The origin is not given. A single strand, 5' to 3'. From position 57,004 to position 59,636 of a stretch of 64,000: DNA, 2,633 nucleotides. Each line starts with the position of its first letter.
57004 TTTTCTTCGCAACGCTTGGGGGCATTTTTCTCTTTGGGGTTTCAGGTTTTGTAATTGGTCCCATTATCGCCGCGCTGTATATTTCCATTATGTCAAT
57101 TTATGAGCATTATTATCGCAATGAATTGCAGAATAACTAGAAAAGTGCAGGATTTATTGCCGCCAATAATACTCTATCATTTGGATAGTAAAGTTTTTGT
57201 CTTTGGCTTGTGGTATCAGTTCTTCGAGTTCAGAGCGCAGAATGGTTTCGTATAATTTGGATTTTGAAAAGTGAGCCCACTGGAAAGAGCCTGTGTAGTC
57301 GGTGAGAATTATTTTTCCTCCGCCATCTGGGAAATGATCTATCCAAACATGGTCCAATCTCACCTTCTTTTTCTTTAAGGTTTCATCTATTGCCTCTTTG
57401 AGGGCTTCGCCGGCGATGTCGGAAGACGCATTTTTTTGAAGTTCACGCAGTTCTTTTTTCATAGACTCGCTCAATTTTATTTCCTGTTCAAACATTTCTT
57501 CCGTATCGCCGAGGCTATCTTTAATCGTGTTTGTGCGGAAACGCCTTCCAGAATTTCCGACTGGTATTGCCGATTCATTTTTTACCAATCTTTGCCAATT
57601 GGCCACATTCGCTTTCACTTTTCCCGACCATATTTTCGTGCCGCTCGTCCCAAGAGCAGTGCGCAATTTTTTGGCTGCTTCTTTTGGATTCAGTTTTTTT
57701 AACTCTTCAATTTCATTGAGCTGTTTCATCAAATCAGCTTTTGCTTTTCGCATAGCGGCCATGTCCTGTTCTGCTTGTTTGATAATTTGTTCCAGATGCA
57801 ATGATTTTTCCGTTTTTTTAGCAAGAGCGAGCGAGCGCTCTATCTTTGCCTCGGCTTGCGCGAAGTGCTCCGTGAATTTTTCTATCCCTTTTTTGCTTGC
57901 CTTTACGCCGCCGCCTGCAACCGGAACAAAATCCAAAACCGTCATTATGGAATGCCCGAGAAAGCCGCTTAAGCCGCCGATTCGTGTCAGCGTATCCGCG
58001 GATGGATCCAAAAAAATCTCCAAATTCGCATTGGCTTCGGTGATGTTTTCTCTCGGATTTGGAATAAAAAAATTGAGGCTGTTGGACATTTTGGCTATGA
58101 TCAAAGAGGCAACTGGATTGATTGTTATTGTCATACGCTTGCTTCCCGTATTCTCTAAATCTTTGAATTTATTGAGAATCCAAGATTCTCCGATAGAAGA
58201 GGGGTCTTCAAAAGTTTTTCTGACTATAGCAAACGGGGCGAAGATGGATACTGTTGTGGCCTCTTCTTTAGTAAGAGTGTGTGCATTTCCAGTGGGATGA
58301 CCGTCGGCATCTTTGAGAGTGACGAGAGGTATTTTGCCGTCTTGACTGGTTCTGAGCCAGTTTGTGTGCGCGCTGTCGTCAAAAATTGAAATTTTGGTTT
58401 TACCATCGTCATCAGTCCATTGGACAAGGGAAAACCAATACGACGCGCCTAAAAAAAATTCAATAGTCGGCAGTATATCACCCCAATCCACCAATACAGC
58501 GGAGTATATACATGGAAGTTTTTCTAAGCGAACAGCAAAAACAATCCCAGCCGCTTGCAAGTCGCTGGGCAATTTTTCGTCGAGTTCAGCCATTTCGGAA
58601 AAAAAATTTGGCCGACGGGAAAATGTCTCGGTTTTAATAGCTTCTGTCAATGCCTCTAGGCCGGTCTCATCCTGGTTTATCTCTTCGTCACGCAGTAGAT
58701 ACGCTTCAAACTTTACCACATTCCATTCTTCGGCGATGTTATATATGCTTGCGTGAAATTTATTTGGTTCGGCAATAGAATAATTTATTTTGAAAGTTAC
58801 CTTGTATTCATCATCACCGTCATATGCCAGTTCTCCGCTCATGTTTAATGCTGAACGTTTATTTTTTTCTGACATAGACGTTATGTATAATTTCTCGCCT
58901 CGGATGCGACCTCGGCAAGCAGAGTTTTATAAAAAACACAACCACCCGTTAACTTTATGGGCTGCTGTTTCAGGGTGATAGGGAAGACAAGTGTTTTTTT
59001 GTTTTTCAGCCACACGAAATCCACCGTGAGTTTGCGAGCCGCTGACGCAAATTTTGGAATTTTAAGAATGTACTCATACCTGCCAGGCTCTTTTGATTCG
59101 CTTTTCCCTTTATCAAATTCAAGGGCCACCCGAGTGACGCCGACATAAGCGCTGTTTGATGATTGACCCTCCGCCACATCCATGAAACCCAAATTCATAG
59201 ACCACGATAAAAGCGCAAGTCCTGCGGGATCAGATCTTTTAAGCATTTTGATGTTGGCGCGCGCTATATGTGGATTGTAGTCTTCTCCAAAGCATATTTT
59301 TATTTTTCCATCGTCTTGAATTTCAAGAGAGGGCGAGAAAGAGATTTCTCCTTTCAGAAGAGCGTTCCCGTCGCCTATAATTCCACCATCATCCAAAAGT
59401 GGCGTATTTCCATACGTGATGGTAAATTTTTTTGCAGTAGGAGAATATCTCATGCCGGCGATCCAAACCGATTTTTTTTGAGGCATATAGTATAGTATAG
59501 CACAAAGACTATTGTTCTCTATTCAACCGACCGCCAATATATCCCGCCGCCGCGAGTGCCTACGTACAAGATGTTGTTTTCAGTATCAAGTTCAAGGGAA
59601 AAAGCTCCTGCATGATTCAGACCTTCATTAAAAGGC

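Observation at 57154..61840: Uncharacterised three-gene minus-strand block: membrane-anchored BNR beta-propeller, 201-aa protein and 573-aa coiled-coil protein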

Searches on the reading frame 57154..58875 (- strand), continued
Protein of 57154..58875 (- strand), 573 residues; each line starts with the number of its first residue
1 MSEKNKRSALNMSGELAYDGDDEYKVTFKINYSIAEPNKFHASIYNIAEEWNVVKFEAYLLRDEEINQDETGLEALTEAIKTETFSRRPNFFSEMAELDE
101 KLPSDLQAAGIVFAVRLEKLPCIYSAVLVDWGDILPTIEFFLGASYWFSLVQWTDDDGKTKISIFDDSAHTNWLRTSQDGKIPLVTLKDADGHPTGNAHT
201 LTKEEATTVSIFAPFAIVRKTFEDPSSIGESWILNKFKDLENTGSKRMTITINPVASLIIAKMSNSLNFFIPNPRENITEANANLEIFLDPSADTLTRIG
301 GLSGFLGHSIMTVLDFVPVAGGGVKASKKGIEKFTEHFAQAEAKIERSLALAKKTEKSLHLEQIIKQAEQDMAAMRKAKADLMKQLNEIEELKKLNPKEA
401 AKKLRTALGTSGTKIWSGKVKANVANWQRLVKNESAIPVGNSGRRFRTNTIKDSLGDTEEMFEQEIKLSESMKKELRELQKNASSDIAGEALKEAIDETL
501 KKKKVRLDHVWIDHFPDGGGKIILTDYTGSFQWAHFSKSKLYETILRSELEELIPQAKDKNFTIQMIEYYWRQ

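Call 105: search_protein_families(library=ncbifam, proteins=[P0011, P0012, P0014, P0015, P0020, P0021, P0023, P0025, P0026, P0027], max_evalue=0.1)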
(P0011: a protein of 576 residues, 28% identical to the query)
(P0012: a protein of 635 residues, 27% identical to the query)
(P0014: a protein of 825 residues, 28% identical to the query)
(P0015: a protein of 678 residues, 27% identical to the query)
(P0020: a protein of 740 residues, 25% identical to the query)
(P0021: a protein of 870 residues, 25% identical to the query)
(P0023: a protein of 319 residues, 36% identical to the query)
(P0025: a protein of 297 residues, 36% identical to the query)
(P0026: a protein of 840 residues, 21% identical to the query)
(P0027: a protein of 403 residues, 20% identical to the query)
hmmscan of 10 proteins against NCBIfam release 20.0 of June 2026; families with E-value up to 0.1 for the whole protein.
P0011 (576 aa): 0 families

P0012 (635 aa): 1 family
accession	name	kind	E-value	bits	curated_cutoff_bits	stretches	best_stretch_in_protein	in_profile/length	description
NF052255.1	luciferase_Beta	exception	0.083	11.9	500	0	464-536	9-78/325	luciferase subunit beta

P0014 (825 aa): 1 family
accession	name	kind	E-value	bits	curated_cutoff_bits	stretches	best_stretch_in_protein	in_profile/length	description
NF047515.1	SpiroCoCo_C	equivalog_domain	0.0033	16.6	125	1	332-399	144-211/313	SpiroCoCo family coiled-coil protein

P0015 (678 aa): 1 family
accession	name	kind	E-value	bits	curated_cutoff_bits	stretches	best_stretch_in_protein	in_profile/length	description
TIGR00996.1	Mtu_fam_mce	paralog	0.08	12.1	140.5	1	311-377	209-275/291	MCE family protein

P0020 (740 aa): 1 family
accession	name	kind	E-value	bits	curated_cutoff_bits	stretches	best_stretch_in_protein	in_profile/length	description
NF052578.1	StrlDmthSdmBMthl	equivalog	0.057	13.2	600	0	255-301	213-259/328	sterol demethylase protein SdmB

P0021 (870 aa): 1 family
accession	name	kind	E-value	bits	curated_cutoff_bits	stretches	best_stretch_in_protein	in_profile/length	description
TIGR01874.1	cas_cas5a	exception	0.052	13.5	23.05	1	382-468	31-111/173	type I-A CRISPR-associated protein Cas5a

P0023 (319 aa): 1 family
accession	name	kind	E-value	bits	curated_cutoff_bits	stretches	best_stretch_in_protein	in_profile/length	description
NF007253.0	PRK09700.1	equivalog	0.0068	15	772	1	129-181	293-345/510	D-allose ABC transporter ATP-binding protein AlsA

P0025 (297 aa): 0 families

P0026 (840 aa): 0 families

P0027 (403 aa): 3 families
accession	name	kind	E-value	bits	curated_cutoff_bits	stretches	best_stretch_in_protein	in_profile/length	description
NF052420.1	translocon_SseD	equivalog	0.0095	16.1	130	1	236-290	77-131/152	type III secretion system translocon protein SseD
TIGR01445.1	intein_Nterm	domain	0.012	16.6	24.5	0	315-387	1-81/83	intein N-terminal splicing region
TIGR02264.1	gmx_para_CXXCG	equivalog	0.068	12.5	100.15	0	20-49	114-143/237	SitI6 family double-CXXCG motif immunity protein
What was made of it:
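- Tried and rejected: NCBIfam on relatives: nothing (call 105).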

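Call 108: search_dna_similar(query=window:57154-58875:-, collection=plasmids, mode=protein, max_evalue=0.01, max_rows=15)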
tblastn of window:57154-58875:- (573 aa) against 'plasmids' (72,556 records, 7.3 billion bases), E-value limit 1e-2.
No match.

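Call 109: search_dna_similar(query=window:57154-58875:-, collection=phages, mode=protein, max_evalue=0.01, max_rows=15)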
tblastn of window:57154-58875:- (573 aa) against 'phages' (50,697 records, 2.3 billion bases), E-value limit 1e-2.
No match.

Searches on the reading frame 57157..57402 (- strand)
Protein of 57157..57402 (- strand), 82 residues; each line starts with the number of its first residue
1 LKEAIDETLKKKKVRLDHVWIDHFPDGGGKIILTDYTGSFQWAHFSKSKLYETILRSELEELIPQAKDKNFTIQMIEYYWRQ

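Call 49: search_solved_structures(query=A3, max_evalue=10)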
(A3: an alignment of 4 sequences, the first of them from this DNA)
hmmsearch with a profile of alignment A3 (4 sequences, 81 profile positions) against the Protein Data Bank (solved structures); distinct sequences matched with E-value up to 10: 3.
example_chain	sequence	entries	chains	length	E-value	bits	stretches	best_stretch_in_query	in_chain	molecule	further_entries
3rnv_A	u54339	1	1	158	0.031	17.8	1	16-58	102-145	Helper component proteinase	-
1bp1_A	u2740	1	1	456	1.5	12.4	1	27-49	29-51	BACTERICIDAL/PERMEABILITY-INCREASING PROTEIN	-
1ewf_A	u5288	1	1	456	1.5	12.4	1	27-49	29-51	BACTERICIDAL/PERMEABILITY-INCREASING PROTEIN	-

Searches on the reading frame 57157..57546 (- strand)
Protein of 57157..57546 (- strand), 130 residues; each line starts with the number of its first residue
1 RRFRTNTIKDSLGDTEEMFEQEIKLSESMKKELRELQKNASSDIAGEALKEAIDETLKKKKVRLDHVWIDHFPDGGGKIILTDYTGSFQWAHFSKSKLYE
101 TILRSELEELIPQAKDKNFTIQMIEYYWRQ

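Call 79: search_protein_families(library=pfam, proteins=[window:57157-57546:-], max_evalue=10)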
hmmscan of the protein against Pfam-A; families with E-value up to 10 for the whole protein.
seq(130 aa): 2 families
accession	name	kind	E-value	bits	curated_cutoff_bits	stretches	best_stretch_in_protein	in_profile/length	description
PF16454.10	PI3K_P85_iSH2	-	0.014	15.4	31.5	1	10-64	55-107/161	Phosphatidylinositol 3-kinase regulatory subunit P85 inter-SH2 domain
PF17377.7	DUF5399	-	0.15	12.3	25.5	1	8-60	86-138/140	Family of unknown function (DUF5399)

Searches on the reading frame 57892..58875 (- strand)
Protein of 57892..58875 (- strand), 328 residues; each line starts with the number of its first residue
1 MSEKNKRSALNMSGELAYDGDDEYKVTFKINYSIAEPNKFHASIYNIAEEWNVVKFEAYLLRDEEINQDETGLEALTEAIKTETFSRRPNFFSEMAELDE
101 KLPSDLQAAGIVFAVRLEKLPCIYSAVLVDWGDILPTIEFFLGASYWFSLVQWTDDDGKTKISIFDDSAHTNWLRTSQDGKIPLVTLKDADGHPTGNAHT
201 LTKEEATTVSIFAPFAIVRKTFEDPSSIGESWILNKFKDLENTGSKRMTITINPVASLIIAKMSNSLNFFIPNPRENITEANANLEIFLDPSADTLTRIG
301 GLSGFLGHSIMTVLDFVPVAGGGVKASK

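Call 33: find_homologous_proteins(query=A2, max_evalue=0.001)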
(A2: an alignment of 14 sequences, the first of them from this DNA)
Query A2 (14 sequences) (328 aa, profile of the alignment): 2 proteins with E <= 0.001 among 8000 candidates.
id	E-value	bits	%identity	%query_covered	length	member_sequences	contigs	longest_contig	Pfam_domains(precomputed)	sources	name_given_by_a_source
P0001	3.0e-87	311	100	97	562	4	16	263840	-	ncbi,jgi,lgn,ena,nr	ncbi:MAG TPA: hypothetical protein DCY48_00700 [Candidatus Magasanikbacteria bacterium]|nr:MAG: hypo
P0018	1.5e-84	302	24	39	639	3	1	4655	-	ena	-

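Call 50: search_solved_structures(query=A2, max_evalue=10)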
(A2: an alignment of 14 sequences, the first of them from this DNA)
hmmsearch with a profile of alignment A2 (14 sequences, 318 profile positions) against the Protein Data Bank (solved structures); distinct sequences matched with E-value up to 10: 5.
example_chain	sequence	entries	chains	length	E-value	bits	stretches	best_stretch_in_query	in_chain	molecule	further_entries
8wkh_A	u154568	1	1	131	0.031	16.5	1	17-122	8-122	Fatty acid-binding protein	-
6bzt_A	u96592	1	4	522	0.047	15.9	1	195-236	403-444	Halogenase PltM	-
6bza_A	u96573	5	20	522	0.047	15.9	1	195-236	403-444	Halogenase PltM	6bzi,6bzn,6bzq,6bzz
4d05_A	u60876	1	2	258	0.26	13.5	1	50-115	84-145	ATP-DEPENDENT DNA LIGASE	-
8yp6_A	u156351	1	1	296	1.5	11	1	62-199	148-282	Methionine aminopeptidase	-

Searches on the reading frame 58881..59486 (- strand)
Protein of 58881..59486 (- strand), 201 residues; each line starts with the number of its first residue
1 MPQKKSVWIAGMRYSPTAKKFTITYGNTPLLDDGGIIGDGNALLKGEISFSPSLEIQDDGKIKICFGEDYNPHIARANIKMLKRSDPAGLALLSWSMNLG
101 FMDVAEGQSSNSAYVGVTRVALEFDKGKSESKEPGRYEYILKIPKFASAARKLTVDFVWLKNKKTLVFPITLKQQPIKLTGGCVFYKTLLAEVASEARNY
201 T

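Call 4: search_protein_families(library=pfam, proteins=[window:58881-59486:-], max_evalue=1)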
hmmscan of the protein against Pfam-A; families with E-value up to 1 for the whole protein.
window:58881-59486:- (201 aa): 1 family
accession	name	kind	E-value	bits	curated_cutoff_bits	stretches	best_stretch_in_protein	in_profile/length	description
PF12687.12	DUF3801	-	0.23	11.9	24.1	0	143-165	46-68/131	Protein of unknown function (DUF3801)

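Call 5: search_protein_families(library=ncbifam, proteins=[window:58881-59486:-], max_evalue=1)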
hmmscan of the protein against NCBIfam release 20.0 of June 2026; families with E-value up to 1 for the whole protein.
window:58881-59486:- (201 aa): 0 families

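Call 6: search_protein_families(library=padloc, proteins=[window:58881-59486:-], max_evalue=1)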
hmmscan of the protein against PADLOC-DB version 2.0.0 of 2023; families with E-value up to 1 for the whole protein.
window:58881-59486:- (201 aa): 0 families

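Call 7: search_protein_families(library=phrogs, proteins=[window:58881-59486:-], max_evalue=1)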
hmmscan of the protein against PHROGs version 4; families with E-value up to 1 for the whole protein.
window:58881-59486:- (201 aa): 0 families

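Call 12: find_homologous_proteins(query=window:58881-59486:-, max_evalue=0.01)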
Query window:58881-59486:- (201 aa): 1 proteins with E <= 0.01 among 99 candidates.
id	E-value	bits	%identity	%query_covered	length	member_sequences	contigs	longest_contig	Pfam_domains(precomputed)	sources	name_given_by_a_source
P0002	1.3e-129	448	100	100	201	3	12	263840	-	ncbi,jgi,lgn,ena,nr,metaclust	ncbi:MAG: hypothetical protein A3G08_02455 [Candidatus Magasanikbacteria bacterium RIFCSPLOWO2_12_FU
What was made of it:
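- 58881..59486 (-): 201-aa orphan protein; a 5-nt gap separates its stop from the 573 start. Candidate accessory partner (chaperone/adaptor) or immunity protein. The only hit among 5.8 billion sequences is its own cluster (call 12).
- The 201-aa ORF has no homolog anywhere (call 12).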

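Call 22: search_solved_structures(query=window:58881-59486:-, max_evalue=10)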
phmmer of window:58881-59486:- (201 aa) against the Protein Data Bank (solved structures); distinct sequences matched with E-value up to 10: 0.
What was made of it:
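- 58881..59486 (-): No family or PDB hits (calls 4-7, 22).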
